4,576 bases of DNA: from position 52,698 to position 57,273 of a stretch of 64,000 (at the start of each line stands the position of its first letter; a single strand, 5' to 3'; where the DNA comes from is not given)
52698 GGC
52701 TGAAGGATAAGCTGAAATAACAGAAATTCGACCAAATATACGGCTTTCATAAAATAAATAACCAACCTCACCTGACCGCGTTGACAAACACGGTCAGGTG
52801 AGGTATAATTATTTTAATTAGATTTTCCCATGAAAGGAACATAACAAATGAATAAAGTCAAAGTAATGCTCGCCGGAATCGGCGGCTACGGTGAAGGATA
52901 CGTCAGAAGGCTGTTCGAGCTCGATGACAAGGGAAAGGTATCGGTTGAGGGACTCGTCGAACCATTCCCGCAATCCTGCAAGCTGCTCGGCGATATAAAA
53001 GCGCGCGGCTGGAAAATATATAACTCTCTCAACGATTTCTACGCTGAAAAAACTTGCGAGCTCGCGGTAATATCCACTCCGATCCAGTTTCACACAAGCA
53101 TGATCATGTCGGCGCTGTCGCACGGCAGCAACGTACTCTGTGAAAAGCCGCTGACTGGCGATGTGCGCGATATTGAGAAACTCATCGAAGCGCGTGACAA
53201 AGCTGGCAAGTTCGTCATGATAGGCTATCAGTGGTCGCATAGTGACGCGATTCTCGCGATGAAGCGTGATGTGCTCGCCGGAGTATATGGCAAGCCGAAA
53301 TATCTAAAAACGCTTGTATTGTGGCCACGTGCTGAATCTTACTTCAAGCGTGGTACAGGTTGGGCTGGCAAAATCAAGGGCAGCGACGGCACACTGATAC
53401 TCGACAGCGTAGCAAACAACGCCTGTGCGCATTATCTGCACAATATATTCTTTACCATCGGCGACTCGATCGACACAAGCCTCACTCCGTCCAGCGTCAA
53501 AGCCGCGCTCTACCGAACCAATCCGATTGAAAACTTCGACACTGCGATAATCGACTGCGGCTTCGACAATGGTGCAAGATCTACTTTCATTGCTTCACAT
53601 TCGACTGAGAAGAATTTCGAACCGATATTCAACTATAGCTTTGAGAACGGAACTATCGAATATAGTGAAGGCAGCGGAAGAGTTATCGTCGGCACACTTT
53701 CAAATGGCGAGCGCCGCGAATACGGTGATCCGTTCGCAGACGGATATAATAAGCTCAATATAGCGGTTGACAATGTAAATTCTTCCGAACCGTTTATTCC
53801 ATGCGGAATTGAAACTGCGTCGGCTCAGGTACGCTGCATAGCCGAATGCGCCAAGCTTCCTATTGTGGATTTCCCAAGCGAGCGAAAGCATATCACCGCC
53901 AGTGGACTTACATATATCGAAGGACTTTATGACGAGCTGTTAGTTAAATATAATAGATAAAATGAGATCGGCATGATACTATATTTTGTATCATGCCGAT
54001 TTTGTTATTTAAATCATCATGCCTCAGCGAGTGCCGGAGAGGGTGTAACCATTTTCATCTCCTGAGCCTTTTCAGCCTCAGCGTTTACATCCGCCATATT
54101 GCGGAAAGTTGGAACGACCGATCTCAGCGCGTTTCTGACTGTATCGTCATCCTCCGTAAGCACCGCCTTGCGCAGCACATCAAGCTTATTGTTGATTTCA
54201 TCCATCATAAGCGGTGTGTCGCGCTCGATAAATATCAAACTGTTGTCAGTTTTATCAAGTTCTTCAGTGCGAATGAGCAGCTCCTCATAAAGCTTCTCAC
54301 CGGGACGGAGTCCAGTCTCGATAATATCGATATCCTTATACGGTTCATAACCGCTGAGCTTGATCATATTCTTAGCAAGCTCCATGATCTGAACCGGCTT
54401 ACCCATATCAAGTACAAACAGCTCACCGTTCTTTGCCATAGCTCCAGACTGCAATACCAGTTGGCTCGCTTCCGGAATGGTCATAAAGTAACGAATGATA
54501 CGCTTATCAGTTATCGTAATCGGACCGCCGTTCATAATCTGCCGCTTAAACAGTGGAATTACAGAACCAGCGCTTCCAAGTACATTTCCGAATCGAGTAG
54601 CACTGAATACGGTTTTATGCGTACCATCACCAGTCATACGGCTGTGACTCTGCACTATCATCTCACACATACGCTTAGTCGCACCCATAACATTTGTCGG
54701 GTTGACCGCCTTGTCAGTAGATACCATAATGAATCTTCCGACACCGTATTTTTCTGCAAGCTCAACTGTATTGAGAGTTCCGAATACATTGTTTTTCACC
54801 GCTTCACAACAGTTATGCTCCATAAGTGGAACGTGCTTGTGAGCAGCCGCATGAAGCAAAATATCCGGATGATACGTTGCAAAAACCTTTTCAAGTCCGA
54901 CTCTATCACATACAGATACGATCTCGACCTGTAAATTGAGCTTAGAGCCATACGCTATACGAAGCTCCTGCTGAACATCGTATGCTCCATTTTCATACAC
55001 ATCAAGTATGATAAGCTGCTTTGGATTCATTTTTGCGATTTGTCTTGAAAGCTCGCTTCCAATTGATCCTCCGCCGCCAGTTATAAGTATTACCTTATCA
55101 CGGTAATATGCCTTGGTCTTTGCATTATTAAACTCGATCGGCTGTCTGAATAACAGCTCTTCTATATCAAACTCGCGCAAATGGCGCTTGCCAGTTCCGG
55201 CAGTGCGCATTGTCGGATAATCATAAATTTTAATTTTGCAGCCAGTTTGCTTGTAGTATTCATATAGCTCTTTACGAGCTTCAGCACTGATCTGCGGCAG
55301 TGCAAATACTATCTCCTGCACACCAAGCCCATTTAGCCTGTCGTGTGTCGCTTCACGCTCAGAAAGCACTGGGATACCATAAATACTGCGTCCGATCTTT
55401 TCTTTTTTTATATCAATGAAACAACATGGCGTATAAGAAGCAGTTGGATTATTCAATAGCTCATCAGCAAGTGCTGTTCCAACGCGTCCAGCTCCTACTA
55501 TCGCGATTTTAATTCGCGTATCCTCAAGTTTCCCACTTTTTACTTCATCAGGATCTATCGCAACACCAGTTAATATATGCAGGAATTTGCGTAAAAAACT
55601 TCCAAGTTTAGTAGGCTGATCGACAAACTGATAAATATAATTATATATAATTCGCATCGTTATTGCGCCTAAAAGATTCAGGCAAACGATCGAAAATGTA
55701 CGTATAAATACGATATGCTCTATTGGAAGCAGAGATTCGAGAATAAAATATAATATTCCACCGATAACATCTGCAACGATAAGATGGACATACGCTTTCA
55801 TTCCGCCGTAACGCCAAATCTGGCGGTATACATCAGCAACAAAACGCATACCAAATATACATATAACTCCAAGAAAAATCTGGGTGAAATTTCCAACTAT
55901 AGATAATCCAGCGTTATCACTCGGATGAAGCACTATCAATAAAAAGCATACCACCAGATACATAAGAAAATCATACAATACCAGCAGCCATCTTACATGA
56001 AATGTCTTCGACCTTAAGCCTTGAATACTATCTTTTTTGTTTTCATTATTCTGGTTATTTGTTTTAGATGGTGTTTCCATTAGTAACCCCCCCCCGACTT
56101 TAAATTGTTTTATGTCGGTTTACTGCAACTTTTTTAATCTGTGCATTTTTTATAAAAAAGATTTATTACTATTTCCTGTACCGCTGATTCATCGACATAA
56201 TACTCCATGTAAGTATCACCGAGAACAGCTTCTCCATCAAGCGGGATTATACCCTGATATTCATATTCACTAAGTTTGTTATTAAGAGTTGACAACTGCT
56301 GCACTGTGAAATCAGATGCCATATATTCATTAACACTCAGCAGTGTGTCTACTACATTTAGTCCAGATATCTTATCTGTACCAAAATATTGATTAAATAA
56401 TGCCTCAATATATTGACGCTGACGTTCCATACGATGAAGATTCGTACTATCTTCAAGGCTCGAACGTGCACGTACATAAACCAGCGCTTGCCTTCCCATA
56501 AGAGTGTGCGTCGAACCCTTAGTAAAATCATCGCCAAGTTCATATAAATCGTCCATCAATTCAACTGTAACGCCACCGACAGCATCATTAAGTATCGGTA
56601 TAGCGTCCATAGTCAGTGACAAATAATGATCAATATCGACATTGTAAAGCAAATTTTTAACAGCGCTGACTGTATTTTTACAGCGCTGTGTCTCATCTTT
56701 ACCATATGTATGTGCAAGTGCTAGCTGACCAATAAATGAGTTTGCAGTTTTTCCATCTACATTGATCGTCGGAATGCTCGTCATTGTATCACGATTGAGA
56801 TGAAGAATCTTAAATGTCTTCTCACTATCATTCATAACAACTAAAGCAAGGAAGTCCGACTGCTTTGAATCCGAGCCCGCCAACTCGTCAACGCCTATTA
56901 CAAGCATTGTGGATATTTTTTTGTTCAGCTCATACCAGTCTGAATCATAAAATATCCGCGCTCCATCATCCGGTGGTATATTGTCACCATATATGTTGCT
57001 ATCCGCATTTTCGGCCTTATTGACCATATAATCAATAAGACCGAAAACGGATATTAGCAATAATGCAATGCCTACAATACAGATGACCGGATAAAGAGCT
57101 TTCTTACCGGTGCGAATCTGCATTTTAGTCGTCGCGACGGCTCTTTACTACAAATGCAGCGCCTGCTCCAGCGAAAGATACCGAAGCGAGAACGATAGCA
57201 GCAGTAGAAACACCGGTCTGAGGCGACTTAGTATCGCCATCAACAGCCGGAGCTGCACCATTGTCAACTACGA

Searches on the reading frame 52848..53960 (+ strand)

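Call 55: search_protein_families(library=pfam, proteins=[window:52848-53960:+], max_evalue=0.00001)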
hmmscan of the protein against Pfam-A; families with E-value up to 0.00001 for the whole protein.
window:52848-53960:+ (370 aa): 1 family
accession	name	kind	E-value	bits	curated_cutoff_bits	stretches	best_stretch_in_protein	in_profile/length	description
PF01408.29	GFO_IDH_MocA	-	7.7e-16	59.3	24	1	5-127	2-120/120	Oxidoreductase family, NAD-binding Rossmann fold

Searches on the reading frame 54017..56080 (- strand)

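Call 87: search_protein_families(library=pfam, proteins=[window:54017-56080:-], max_evalue=0.00001)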
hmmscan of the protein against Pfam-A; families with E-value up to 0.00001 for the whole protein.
window:54017-56080:- (687 aa): 6 families
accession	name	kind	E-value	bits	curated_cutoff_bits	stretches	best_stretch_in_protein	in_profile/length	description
PF02719.21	Polysacc_synt_2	-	1.4e-116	389.2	20.2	1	331-618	1-290/293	Polysaccharide biosynthesis protein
PF01370.27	Epimerase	-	1.5e-17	64.2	20.9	1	331-526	1-205/240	NAD dependent epimerase/dehydratase family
PF16363.11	GDP_Man_Dehyd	-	4.2e-13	49.9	27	1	332-456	1-130/332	GDP-mannose 4,6 dehydratase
PF04321.23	RmlD_sub_bind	-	8e-10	38.7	27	1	331-466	3-126/287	RmlD substrate binding domain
PF01073.25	3Beta_HSD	-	2e-07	30.8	22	1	332-462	1-123/280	3-beta hydroxysteroid dehydrogenase/isomerase family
PF13727.12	CoA_binding_3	-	8.4e-07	29.6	25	1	189-283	78-171/175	CoA-binding domain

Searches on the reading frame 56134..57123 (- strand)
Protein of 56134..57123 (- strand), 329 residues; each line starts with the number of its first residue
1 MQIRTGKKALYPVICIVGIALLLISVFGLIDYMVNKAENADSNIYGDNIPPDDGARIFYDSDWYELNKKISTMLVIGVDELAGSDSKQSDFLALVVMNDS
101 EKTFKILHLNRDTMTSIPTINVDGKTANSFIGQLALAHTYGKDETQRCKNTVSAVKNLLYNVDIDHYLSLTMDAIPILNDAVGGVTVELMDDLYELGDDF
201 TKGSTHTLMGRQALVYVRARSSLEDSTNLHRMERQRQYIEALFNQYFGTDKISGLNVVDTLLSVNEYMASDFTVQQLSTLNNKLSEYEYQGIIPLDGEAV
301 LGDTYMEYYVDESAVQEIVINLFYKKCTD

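Call 87: search_protein_families(library=pfam, proteins=[window:56134-57123:-], max_evalue=0.00001)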
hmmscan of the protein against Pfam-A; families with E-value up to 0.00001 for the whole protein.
window:56134-57123:- (329 aa): 1 family
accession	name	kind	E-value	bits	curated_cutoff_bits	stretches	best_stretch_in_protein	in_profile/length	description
PF03816.19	LytR_cpsA_psr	-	3.3e-24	86.2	24.6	1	89-245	2-147/150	LytR_cpsA_psr family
